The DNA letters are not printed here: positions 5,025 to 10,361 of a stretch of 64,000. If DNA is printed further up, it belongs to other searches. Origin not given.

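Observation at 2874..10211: Three-gene operon: 1678-aa HD + HIGH-nucleotidyltransferase + PRTase-like giant protein with LDH-like dehydrogenase and Fe-S flavoprotein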

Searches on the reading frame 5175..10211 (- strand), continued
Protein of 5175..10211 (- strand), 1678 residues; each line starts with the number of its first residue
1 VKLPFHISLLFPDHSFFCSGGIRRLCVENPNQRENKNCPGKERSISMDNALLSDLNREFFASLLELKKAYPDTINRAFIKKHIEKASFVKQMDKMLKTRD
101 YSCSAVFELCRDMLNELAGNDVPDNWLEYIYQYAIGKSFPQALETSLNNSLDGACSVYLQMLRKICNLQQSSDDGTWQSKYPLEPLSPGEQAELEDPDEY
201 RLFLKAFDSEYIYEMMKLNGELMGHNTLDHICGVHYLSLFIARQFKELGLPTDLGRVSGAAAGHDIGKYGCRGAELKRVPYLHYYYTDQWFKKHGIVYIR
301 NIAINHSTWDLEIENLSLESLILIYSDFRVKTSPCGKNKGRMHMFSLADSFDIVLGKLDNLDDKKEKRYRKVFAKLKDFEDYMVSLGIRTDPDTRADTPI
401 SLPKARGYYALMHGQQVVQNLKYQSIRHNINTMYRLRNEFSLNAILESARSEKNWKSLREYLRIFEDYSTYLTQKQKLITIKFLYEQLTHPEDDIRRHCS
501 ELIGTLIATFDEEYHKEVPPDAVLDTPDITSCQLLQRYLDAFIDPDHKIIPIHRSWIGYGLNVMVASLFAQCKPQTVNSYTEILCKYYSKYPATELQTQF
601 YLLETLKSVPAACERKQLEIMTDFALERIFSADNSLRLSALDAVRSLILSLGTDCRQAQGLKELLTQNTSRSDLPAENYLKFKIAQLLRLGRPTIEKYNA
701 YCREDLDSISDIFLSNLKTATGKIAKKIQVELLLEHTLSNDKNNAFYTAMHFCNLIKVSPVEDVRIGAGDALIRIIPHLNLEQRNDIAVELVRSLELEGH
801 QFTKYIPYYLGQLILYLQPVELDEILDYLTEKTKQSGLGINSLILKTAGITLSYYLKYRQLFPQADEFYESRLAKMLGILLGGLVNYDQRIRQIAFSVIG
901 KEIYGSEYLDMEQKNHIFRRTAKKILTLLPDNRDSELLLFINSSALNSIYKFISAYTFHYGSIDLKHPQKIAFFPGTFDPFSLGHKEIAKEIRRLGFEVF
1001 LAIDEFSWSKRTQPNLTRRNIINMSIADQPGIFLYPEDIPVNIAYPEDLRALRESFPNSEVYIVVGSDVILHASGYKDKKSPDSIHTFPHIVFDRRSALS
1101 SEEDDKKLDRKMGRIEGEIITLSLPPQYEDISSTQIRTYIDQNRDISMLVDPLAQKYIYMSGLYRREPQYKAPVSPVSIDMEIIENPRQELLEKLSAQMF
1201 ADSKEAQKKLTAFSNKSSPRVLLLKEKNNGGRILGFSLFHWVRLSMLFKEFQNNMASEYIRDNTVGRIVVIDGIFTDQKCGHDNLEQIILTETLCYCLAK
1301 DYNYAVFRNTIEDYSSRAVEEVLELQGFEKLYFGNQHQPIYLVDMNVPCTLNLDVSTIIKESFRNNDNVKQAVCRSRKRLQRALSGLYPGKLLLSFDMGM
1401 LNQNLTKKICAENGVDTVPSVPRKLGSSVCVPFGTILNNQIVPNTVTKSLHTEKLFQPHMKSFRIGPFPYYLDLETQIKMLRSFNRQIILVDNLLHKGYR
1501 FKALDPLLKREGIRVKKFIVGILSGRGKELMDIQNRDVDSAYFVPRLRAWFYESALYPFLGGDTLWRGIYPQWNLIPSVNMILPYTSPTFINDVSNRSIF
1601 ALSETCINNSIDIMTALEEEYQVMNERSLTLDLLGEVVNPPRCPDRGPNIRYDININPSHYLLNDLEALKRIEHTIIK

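Call 84: search_protein_families(library=pfam, proteins=[L052:7749-9830:+, L068:7559-9763:+, L030:381-2075:-, L018:2472-4190:-, L008:9322-9726:-, L052:18748-19368:-, L016:17809-19404:-, L016:19418-20683:-], max_evalue=0.0001)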
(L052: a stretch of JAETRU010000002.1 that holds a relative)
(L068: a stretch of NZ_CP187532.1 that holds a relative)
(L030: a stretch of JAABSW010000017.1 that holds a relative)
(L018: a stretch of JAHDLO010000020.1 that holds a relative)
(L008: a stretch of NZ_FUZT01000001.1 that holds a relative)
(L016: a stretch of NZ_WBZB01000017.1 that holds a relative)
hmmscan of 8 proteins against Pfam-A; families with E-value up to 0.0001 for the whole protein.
L052:7749-9830:+ (693 aa): 5 families
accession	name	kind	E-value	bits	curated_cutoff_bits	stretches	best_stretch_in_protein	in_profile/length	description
PF00158.32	Sigma54_activat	-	1.4e-63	214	20.2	1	380-546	2-167/168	Sigma-54 interaction domain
PF25601.1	AAA_lid_14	-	6.4e-21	74.4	27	1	552-624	1-74/87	AAA+ ATPase lid domain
PF14532.12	Sigma54_activ_2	-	2.2e-16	60.8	25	1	383-551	4-138/138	Sigma-54 interaction domain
PF18024.7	HTH_50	-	1.8e-06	28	27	1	648-693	4-49/50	Helix-turn-helix domain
PF07728.20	AAA_5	-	1.2e-05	25.7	22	1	402-523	1-124/139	AAA domain (dynein-related subfamily)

L068:7559-9763:+ (734 aa): 6 families
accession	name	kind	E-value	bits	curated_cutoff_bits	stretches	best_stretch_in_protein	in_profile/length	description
PF00158.32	Sigma54_activat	-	1.9e-63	213.6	20.2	1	421-587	2-167/168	Sigma-54 interaction domain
PF25601.1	AAA_lid_14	-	7.8e-19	67.7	27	1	593-660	1-69/87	AAA+ ATPase lid domain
PF14532.12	Sigma54_activ_2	-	2.3e-15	57.5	25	1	424-592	4-138/138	Sigma-54 interaction domain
PF07728.20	AAA_5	-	6.5e-06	26.6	22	1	443-563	1-123/139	AAA domain (dynein-related subfamily)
PF18024.7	HTH_50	-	3.2e-05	24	27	1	689-734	4-49/50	Helix-turn-helix domain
PF00493.29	MCM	-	7.4e-05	22.4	23.3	0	385-541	2-149/224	MCM P-loop domain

L030:381-2075:- (564 aa): 9 families
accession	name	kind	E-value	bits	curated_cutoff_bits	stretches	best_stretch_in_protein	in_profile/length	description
PF00158.32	Sigma54_activat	-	7.9e-69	231.1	20.2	1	254-421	2-168/168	Sigma-54 interaction domain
PF25601.1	AAA_lid_14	-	3.1e-24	85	27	1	426-507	1-83/87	AAA+ ATPase lid domain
PF14532.12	Sigma54_activ_2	-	2.1e-19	70.6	25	1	257-425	4-138/138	Sigma-54 interaction domain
PF13426.13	PAS_9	-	1.6e-13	51.2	27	1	128-224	2-103/103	PAS domain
PF18024.7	HTH_50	-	2.6e-12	46.7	27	1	514-561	2-49/50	Helix-turn-helix domain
PF00989.32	PAS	-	4.4e-10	40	22.6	1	118-166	2-50/113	PAS fold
PF08448.16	PAS_4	-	9.6e-10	39.1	23.1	1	123-224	1-107/110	PAS fold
PF13188.13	PAS_8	-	4.7e-08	33.1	21.8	1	118-162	2-43/65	PAS domain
PF07728.20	AAA_5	-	7.7e-05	23.2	22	0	277-396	2-123/139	AAA domain (dynein-related subfamily)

L018:2472-4190:- (572 aa): 3 families
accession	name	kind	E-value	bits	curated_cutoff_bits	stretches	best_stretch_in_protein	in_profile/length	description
PF00015.26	MCPsignal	-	2.8e-43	148.2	34.6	1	341-524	2-171/172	Methyl-accepting chemotaxis protein (MCP) signalling domain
PF00672.30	HAMP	-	1.2e-14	54.8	25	1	212-264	1-53/53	HAMP domain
PF12729.13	4HB_MCP_1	-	2.7e-12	47.1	27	1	12-171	1-164/181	Four helix bundle sensory module for signal transduction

L008:9322-9726:- (134 aa): 0 families

L052:18748-19368:- (206 aa): 2 families
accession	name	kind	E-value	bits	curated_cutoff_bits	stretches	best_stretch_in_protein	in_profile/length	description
PF12850.12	Metallophos_2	-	2.5e-33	115.7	27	1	1-146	1-153/154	Calcineurin-like phosphoesterase superfamily domain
PF00149.33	Metallophos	-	4.9e-08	34.1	21.5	1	1-59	1-72/191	Calcineurin-like phosphoesterase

L016:17809-19404:- (531 aa): 6 families
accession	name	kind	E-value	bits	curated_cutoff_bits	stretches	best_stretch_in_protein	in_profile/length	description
PF21688.3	FAD-depend_C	-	3.8e-84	282.2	27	1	281-477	1-197/197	FAD-dependent protein, C-terminal domain-like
PF01266.30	DAO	-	2e-08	34.6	27.9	0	208-270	151-213/353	FAD dependent oxidoreductase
PF01134.28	GIDA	-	2.7e-08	33.7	22.1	0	226-262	115-151/391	Glucose inhibited division protein A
PF00890.30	FAD_binding_2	-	3.3e-08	33.6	20.4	0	99-130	3-34/414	FAD binding domain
PF03486.20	HI0933_like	-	1.8e-07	31.3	50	0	99-131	4-36/244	HI0933-like protein Rossmann domain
PF07992.20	Pyr_redox_2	-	1.3e-06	28.5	26.1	0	99-128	4-33/291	Pyridine nucleotide-disulphide oxidoreductase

L016:19418-20683:- (421 aa): 14 families
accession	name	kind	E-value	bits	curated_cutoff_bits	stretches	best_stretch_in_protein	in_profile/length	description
PF03486.20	HI0933_like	-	3.3e-82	276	50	1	13-414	2-243/244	HI0933-like protein Rossmann domain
PF22780.1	HI0933_like_1st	-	1.5e-31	109.9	27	1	199-361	2-165/165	HI0933-like protein barrel and H2TH domain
PF07992.20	Pyr_redox_2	-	4.7e-13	49.6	26.1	1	13-46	2-31/291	Pyridine nucleotide-disulphide oxidoreductase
PF01266.30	DAO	-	2.4e-12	47.5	27.9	1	13-47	1-35/353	FAD dependent oxidoreductase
PF13738.12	Pyr_redox_3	-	1.7e-10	41.1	30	0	15-47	1-33/305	Pyridine nucleotide-disulphide oxidoreductase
PF00890.30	FAD_binding_2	-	5.8e-09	36.1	20.4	1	14-48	2-36/414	FAD binding domain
PF01134.28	GIDA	-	2.2e-08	34.1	22.1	0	14-45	2-34/391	Glucose inhibited division protein A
PF13454.12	NAD_binding_9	-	2.6e-07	31.2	21.8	0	16-65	2-55/155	FAD-NAD(P)-binding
PF12831.13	FAD_oxidored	-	7.8e-07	29.2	27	1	14-47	2-35/416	FAD dependent oxidoreductase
PF13450.12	NAD_binding_8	-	1.2e-06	29.1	21.9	1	16-47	1-32/68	NAD(P)-binding Rossmann-like domain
PF01593.30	Amino_oxidase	-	3.4e-06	27.1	19.8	0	22-50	2-30/443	Flavin containing amine oxidoreductase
PF05834.18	Lycopene_cycl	-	2.3e-05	24.1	23.4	0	14-46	2-36/380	Lycopene cyclase protein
PF01262.27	AlaDh_PNT_C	-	2.9e-05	24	23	1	12-60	29-78/214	Alanine dehydrogenase/PNT, C-terminal domain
PF00070.33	Pyr_redox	-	7.1e-05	23.7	22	0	13-48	1-36/82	Pyridine nucleotide-disulphide oxidoreductase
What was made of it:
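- Sigma-54 activator genes lie directly upstream in two lineages (call 84).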

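Call 95: list_cluster_members(proteins=[P0001])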
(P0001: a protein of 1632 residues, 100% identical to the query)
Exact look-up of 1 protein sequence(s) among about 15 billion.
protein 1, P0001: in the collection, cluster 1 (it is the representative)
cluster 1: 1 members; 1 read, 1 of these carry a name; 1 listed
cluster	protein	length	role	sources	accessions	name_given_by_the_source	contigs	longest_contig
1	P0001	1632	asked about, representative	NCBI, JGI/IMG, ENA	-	nicotinic acid mononucleotide adenylyltransferase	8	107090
